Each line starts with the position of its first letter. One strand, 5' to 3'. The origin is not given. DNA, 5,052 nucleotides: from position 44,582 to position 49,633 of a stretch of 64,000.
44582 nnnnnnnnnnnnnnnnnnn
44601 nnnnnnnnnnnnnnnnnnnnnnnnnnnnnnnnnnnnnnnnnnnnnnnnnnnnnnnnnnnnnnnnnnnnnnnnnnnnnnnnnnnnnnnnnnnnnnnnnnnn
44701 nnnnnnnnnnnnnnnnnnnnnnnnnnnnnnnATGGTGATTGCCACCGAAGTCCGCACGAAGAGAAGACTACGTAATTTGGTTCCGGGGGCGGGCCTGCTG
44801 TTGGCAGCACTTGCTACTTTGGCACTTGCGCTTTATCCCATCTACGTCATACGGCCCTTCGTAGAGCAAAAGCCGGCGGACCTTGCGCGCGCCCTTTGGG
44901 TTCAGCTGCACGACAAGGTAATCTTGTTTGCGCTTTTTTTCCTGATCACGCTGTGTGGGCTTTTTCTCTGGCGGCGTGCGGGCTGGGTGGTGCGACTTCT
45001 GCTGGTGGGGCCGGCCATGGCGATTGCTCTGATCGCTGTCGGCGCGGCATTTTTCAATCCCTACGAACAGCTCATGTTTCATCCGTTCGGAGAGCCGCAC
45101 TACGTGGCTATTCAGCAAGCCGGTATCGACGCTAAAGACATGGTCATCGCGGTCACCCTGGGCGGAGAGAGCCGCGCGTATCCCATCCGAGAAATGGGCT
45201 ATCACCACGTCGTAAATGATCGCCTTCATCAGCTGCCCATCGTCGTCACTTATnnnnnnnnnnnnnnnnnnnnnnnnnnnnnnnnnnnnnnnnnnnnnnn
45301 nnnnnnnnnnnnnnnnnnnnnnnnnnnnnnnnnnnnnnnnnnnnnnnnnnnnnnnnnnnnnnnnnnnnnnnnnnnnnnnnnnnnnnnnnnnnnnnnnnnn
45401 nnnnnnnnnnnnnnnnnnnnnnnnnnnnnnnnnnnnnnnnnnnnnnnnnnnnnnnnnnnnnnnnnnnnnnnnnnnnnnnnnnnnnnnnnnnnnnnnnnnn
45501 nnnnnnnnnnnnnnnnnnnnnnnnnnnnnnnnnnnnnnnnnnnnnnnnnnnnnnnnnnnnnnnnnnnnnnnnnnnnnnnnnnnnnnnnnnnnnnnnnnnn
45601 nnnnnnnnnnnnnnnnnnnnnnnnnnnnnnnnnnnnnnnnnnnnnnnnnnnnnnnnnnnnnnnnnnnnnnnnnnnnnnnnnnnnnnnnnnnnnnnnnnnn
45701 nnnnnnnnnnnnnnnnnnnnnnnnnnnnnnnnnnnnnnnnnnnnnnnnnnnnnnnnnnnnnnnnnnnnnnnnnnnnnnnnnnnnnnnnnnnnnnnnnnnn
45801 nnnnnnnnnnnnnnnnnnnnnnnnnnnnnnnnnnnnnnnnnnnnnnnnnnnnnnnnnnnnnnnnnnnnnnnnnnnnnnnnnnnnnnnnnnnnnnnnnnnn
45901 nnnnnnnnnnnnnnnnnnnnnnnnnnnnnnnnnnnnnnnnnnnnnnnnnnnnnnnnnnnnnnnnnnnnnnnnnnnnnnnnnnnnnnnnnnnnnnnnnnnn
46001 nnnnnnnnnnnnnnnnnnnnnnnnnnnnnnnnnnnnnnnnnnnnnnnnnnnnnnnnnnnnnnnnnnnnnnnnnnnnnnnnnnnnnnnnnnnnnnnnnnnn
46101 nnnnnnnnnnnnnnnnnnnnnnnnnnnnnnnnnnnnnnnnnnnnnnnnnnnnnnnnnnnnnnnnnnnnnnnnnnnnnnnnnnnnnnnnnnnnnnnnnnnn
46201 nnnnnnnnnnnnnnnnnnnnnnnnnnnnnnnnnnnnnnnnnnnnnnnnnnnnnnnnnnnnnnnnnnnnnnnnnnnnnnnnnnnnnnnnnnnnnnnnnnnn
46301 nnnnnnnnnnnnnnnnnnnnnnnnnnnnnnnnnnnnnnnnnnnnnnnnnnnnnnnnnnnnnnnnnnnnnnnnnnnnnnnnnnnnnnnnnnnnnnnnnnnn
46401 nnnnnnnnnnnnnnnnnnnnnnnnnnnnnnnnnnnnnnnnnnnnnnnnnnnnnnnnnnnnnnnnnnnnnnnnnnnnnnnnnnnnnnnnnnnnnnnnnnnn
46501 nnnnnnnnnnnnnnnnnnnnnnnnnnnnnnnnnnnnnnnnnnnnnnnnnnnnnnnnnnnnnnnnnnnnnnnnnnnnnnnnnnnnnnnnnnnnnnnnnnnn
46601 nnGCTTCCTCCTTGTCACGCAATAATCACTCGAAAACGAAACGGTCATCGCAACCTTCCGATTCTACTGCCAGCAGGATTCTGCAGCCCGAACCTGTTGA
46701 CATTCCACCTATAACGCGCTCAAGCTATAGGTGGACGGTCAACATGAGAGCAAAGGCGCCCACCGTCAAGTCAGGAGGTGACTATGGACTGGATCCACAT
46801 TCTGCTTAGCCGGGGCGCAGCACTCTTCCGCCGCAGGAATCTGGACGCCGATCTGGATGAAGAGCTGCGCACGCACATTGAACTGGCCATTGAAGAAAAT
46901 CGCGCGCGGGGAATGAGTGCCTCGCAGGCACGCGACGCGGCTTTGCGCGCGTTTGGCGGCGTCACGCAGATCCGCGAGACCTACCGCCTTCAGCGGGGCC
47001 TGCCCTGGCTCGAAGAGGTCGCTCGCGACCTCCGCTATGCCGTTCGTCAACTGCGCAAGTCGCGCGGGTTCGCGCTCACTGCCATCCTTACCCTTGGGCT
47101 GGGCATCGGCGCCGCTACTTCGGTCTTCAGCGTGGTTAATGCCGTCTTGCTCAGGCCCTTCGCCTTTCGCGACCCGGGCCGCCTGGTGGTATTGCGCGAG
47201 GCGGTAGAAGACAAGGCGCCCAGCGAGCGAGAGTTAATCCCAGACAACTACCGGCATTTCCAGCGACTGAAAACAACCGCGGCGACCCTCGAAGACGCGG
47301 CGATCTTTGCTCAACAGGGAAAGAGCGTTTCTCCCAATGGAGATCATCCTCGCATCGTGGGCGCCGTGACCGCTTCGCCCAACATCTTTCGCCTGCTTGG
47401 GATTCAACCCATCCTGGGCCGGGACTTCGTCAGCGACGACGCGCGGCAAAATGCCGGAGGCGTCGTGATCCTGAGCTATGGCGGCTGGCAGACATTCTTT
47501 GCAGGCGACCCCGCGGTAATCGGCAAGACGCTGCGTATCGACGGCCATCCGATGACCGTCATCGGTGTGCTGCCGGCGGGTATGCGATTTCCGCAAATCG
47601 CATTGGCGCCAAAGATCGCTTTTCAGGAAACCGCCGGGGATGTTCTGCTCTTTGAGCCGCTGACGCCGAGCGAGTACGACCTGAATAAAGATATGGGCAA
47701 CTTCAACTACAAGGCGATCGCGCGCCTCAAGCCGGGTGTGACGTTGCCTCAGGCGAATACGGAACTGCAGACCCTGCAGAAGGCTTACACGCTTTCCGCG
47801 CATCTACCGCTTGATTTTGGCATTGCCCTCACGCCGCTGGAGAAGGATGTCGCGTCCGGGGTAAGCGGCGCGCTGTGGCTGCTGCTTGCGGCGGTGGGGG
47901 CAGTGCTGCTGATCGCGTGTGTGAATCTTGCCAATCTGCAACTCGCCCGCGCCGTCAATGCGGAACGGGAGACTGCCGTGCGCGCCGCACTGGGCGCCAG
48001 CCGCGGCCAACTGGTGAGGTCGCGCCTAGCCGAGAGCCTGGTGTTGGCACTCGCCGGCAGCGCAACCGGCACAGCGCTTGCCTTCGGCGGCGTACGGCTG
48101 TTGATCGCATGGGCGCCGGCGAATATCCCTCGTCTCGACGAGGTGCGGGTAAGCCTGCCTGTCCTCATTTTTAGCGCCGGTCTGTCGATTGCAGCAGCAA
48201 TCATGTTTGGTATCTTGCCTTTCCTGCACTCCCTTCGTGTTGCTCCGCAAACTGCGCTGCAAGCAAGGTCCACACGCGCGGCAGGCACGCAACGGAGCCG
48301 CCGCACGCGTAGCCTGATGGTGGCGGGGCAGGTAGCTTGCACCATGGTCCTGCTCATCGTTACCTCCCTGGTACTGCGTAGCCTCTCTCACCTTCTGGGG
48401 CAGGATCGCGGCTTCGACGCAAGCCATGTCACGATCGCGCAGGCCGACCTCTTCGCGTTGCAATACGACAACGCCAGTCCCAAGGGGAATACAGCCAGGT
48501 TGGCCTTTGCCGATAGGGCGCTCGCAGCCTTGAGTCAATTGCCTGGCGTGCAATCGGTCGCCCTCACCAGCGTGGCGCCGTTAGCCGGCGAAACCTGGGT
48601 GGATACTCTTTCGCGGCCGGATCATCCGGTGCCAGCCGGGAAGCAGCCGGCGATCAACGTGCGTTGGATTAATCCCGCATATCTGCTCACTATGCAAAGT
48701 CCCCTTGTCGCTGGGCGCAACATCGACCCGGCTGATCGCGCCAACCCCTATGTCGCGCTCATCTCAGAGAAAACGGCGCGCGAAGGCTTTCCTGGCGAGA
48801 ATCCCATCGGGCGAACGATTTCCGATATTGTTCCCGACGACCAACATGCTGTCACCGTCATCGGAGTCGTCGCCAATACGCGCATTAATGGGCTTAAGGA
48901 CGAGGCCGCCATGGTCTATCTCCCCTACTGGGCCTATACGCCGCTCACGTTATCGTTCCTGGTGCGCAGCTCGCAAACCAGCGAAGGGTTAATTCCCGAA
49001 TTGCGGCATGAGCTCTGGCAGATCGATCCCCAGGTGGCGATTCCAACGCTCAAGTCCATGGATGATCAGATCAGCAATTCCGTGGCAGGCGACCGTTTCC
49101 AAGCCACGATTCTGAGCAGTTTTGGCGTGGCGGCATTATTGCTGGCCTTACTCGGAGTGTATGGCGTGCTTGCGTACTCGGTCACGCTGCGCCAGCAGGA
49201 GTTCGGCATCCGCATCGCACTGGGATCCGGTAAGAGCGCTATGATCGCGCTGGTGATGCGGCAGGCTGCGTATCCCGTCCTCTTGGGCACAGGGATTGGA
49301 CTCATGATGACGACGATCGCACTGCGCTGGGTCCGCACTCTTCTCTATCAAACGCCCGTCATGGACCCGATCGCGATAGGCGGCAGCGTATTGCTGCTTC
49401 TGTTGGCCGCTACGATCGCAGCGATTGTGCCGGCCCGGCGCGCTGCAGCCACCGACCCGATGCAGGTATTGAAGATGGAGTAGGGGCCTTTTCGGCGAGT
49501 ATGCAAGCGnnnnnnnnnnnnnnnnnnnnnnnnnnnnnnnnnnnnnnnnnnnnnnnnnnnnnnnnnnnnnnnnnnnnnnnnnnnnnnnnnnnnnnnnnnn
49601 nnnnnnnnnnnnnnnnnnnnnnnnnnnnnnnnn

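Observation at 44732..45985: DUF3179-family membrane protein with in-frame UGA in place of the first Cys of its C-P-L-C motif: candidate new selenoprotein family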

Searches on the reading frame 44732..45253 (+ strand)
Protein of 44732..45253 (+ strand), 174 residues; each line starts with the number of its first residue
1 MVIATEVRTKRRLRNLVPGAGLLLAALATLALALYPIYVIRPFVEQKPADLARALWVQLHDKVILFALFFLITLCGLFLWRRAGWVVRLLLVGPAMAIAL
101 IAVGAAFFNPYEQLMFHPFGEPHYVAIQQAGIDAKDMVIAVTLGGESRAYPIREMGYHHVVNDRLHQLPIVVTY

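Call 62: list_cluster_members(proteins=[window:44732-45253:+, window:45308-45982:+, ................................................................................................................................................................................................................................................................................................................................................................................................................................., P0072, P0011, P0089, P0111])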
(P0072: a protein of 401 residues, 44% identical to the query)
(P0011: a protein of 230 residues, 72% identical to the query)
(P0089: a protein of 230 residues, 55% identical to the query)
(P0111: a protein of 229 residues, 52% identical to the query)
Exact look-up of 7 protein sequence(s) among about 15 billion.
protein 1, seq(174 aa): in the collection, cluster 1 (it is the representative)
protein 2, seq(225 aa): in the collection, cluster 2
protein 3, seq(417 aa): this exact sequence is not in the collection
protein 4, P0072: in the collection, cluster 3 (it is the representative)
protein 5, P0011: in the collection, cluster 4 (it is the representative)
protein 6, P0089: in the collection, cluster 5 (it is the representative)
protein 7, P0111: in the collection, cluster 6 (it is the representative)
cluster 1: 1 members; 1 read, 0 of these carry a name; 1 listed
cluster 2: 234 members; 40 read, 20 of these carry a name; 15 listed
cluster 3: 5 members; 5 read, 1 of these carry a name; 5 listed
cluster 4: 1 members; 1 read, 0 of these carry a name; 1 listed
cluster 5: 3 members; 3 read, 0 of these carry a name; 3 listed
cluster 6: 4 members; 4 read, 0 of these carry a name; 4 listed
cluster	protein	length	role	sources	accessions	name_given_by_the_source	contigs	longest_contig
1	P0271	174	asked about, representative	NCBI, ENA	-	-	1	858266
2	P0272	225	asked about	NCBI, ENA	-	-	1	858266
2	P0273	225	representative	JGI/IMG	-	hypothetical protein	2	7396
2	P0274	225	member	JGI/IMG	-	hypothetical protein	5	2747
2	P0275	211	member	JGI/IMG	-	hypothetical protein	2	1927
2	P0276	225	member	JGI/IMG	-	Protein of unknown function (DUF3179)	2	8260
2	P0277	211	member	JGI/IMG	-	hypothetical protein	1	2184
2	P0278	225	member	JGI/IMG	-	Protein of unknown function (DUF3179)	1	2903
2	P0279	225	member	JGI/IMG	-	Protein of unknown function (DUF3179)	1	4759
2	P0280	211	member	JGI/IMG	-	hypothetical protein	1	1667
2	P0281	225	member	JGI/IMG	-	hypothetical protein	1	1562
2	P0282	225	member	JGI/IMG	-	Protein of unknown function (DUF3179)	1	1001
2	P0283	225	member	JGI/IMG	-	hypothetical protein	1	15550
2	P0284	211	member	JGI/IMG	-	hypothetical protein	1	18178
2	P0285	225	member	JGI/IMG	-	hypothetical protein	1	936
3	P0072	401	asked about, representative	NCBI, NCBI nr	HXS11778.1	MAG TPA: DUF3179 domain-containing (seleno)protein [Acidobacteriaceae bacterium] | DUF3179 domain-containing (seleno)protein [Acidobacteriaceae bacterium]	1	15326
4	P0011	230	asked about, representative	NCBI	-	-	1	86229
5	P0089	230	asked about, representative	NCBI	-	-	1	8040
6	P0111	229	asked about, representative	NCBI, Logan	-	-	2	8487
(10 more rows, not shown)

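Call 72: find_encoding_contigs(protein=P0271, flank=1500, max_places=1)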
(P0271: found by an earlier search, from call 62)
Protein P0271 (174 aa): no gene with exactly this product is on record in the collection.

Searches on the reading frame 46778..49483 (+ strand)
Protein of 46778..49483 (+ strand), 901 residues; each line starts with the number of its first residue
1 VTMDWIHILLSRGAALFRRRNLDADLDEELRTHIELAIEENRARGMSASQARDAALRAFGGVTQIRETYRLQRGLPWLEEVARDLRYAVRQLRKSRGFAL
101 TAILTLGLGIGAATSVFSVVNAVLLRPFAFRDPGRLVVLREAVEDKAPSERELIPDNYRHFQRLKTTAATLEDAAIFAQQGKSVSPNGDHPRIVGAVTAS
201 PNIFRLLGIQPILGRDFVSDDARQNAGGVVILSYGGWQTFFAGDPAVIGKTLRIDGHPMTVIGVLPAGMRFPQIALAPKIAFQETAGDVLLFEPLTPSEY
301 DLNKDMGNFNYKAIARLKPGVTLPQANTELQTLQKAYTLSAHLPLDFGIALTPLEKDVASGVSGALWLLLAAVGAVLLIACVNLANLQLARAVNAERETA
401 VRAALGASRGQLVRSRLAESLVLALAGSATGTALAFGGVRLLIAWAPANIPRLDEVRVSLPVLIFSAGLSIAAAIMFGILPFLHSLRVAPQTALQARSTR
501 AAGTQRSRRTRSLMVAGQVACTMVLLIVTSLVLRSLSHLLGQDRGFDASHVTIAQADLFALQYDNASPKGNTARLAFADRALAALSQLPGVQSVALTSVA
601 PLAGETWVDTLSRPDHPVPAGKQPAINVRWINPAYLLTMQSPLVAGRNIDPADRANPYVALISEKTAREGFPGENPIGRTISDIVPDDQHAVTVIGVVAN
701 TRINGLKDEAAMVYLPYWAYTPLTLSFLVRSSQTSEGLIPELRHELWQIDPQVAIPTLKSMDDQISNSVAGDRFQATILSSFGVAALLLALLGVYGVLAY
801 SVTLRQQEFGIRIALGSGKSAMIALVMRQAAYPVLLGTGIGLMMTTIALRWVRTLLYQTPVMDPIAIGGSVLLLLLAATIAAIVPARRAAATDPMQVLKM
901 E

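Call 4: search_protein_families(library=pfam, proteins=[window:46778-49483:+])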
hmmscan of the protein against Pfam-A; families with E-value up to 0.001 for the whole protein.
window:46778-49483:+ (901 aa): 2 families
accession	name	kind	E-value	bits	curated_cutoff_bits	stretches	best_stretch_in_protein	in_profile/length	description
PF12704.14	MacB_PCD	-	8.6e-38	131.1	27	2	100-332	2-206/207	MacB-like periplasmic core domain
PF02687.27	FtsX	-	1.2e-18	67.7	25.5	2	781-893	2-119/120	FtsX-like permease C-terminal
